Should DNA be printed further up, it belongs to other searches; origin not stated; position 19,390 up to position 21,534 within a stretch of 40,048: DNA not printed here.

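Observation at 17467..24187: A roughly 6.7-kb six-gene insertion between portal and scaffold in an otherwise P22-ordered head module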

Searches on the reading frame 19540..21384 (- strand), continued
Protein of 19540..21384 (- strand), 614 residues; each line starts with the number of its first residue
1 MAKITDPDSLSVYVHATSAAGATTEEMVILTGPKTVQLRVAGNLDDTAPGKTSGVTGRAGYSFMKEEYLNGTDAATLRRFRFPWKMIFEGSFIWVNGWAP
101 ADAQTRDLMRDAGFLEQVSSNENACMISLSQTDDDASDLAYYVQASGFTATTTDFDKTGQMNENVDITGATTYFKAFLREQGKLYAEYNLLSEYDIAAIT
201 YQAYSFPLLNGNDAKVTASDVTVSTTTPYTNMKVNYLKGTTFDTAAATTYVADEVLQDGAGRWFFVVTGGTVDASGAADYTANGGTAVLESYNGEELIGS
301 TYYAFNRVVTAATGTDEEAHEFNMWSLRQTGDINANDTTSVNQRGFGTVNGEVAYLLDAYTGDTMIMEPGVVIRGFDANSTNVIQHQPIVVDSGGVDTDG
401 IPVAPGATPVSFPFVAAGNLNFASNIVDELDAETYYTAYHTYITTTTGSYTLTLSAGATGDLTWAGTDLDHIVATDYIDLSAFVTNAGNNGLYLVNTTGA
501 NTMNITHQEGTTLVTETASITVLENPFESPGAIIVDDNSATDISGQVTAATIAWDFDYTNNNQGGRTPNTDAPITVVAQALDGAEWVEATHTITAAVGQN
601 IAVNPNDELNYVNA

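Call 85: find_related_loci(query=A2, collection=viral_contigs, flank=10000)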
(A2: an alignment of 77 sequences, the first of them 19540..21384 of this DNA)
Query A2 (614 aa) in viral_contigs; peptide patterns used: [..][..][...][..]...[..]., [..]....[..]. (x = any residue, [..] = any of these).
147 stretches matched a pattern; 76 encode a relative of the query (tblastn E <= 1e-3); 74 distinct loci.
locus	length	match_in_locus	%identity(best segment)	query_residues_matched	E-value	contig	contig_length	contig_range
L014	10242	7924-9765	100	1-614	0e+0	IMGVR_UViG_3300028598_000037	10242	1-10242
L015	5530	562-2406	64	1-613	0e+0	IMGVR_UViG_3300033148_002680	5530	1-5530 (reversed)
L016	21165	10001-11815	60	1-611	0e+0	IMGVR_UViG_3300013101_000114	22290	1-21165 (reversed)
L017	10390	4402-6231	59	1-613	0e+0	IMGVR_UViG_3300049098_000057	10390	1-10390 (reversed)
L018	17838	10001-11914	53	1-613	0e+0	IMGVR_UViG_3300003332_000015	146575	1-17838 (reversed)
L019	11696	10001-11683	55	1-567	0e+0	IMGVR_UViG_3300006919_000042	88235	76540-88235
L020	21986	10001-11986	48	1-614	2e-171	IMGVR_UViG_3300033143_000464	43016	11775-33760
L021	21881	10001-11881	48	1-613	1e-170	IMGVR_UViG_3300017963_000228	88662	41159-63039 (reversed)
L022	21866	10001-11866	48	1-613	1e-171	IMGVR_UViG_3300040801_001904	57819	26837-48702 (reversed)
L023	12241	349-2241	46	1-613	1e-158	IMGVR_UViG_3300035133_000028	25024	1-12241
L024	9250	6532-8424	46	1-613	1e-158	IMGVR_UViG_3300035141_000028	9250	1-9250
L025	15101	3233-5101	47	1-613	3e-158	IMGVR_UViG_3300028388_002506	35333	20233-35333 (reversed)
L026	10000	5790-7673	46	1-613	4e-153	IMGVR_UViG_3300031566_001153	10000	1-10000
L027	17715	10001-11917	43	1-613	1e-143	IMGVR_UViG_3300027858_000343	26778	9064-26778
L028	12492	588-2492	44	1-613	4e-142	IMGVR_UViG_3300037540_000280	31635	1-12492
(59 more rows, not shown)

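Call 90: search_protein_representatives(alignment_id=A2)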
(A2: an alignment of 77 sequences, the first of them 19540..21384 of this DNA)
Query: 77 sequences, 608 profile positions. Proteins with E-value up to 0.001 (for the whole library): 871; up to 1e-10: 629; up to 1e-30: 388. The best 150 are listed.
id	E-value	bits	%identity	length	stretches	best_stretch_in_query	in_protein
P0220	2.0e-266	901.7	-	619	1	1-608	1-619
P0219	2.6e-266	901.4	-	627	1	1-607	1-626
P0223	4.8e-255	864.2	-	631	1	1-608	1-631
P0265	1.5e-231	786.6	-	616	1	1-607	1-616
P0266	3.3e-224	762.3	-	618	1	1-607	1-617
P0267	1.0e-196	671.5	-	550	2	1-431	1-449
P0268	5.9e-195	665.7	-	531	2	1-431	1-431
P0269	5.3e-190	649.4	-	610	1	1-605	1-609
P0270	5.6e-187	639.4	-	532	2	1-431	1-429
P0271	4.1e-168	577.1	-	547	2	1-430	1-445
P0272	1.6e-166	571.8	-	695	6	148-399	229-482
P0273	1.4e-163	562.1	-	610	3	1-224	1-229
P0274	5.8e-154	530.3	-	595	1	1-607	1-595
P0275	1.6e-145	502.4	-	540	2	1-410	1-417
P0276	1.9e-142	492.2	-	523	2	3-433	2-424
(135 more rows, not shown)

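Call 96: fold_search(model_id=the predicted structure, library=viral)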
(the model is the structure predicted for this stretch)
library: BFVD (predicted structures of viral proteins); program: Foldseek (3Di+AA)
matches with E <= 10: 899; with E <= 0.001: 9
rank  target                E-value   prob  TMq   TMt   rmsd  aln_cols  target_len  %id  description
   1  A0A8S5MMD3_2          1.8e-06  0.72  0.11  0.07  48.3       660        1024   11  Baseplate J like protein [Siphoviridae sp. ctxc31]
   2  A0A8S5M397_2          3.7e-06  0.63  0.11  0.07  32.6       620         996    9  FdeC-like protein [Siphoviridae sp. ctqpo8]
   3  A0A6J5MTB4            5.1e-05  1.00  0.11  0.15  14.3       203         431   13  Uncharacterized protein [uncultured Caudovirales phage]
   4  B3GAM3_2              1.1e-04  0.25  0.10  0.08  37.0       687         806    8  AMDV4_2 [uncultured virus]
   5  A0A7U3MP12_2          1.3e-04  0.96  0.18  0.12  17.0       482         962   10  (no name in the UniProt tables at hand)
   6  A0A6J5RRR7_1          4.0e-04  1.00  0.15  0.10  15.9       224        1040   15  Peptidase S74 domain-containing protein [uncultured Caudovirales phage]
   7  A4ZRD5                5.3e-04  0.66  0.16  0.16  18.8       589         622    8  Structural protein [Synechococcus phage Syn5]
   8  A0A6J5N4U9            6.0e-04  0.99  0.12  0.35  12.0       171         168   16  Uncharacterized protein [uncultured Caudovirales phage]
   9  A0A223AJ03            7.1e-04  0.99  0.12  0.19  16.3       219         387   10  Uncharacterized protein [Acidovorax phage ACP17]
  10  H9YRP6                1.0e-03  0.77  0.11  0.23  15.9       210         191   14  (no name in the UniProt tables at hand)
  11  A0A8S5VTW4            1.2e-03  0.75  0.11  0.14  21.5       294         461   12  (no name in the UniProt tables at hand)
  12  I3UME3                1.4e-03  1.00  0.12  0.17  12.6       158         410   11  Uncharacterized protein [Colwellia phage 9A]
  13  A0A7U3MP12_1          1.5e-03  0.98  0.18  0.13  12.0       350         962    9  (no name in the UniProt tables at hand)
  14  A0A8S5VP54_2          1.5e-03  0.25  0.10  0.05  23.8       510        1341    9  (no name in the UniProt tables at hand)
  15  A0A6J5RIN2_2          1.5e-03  0.28  0.13  0.10  30.8       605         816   11  Uncharacterized protein [uncultured Caudovirales phage]
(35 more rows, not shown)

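Call 102: find_related_loci(query=A2, collection=genome_contigs, flank=6000)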
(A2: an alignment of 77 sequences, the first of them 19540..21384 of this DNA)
Query A2 (614 aa) in genome_contigs; peptide patterns used: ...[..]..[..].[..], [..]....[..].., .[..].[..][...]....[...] (x = any residue, [..] = any of these).
120 stretches matched a pattern; 31 encode a relative of the query (tblastn E <= 1e-3); 30 distinct loci.
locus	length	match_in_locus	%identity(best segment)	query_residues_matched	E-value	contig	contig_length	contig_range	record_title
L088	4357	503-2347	59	1-613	0e+0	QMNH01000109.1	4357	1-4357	MAG: Candidatus Falkowbacteria bacterium isolate B7_G4 B7_Guay4_scaffold_33376, whole genome shotgun sequence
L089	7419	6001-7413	63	1-480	0e+0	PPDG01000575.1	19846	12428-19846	MAG: Desulfobacteraceae bacterium isolate BM002 sc_1603, whole genome shotgun sequence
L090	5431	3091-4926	48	1-613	5e-149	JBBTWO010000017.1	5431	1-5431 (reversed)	MAG: Patescibacteria group bacterium isolate H41-bin046_1 H41_bin046_1_000000000017, whole genome shotgun sequence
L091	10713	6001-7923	42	1-613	6e-143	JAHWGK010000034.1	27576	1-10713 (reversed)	MAG: Thermoplasmata archaeon isolate Hel238.bin54 NODE_34_length_27576_cov_20.967381, whole genome shotgun sequence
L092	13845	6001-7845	44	1-613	9e-136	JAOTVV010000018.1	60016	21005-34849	MAG: Gemmatimonadota bacterium isolate 13_May_SF_Bin58 13_May_SF_Bin58_scaffold_232_c1, whole genome shotgun sequence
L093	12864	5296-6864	50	1-613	2e-121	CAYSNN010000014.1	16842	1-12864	MAG TPA_asm: uncultured Gammaproteobacteria bacterium isolate binchicken_co251_42 genome assembly, contig: NODE_4679_len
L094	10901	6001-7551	51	1-613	4e-119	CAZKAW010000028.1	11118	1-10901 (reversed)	MAG TPA_asm: uncultured Gammaproteobacteria bacterium isolate binchicken_co38_470 genome assembly, contig: NODE_12462_le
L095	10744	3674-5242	50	1-613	2e-117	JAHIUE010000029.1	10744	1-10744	MAG: Patescibacteria group bacterium isolate MM_PC_MetaG.mb.24 MM_PC_MetaG.mb.24_k141_455632, whole genome shotgun seque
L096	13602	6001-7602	48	1-613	2e-110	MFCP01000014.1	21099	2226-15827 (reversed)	MAG: Candidatus Daviesbacteria bacterium RIFCSPHIGHO2_01_FULL_40_11 rifcsphigho2_01_scaffold_16520, whole genome shotgun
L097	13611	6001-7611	47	1-613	3e-106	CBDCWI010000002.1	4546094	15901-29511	MAG: Candidatus Multivoradales bacterium isolate 1f28cde2-ba50-4c22-9f4e-741ccd2d9d18 genome assembly, contig: contig_2,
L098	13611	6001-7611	46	1-613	2e-105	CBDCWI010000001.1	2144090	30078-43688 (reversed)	MAG: Candidatus Multivoradales bacterium isolate 1f28cde2-ba50-4c22-9f4e-741ccd2d9d18 genome assembly, contig: contig_1,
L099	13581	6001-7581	45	1-613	1e-101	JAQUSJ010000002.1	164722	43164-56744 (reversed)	MAG: Candidatus Daviesbacteria bacterium isolate STD1_94 NODE_157_length_164722_cov_15.344324_Sandtown_D1, whole genome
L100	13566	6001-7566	45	1-613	3e-98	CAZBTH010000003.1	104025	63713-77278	MAG TPA_asm: uncultured Gammaproteobacteria bacterium isolate SRP062349_co2_276 genome assembly, contig: NODE_126_length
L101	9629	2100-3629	42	1-612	3e-91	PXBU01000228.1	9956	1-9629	MAG: Puniceicoccaceae bacterium isolate T3Sed10_261 T3-Sed10-C16681, whole genome shotgun sequence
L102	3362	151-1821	41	1-613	3e-91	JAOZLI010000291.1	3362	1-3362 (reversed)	MAG: Desulfocapsa sp. isolate GMC10.maxbin2.049_sub NODE_53028_length_3362_cov_39.859087, whole genome shotgun sequence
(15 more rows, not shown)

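Call 108: search_solved_structures(query=A2, max_evalue=1)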
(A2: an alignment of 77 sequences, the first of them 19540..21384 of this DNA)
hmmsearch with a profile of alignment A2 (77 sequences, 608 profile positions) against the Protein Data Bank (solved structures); distinct sequences matched with E-value up to 1: 1.
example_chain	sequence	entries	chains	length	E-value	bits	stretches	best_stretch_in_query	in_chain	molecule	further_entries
8g2z_0A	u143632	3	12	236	0.035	15.8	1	125-165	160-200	RIB27A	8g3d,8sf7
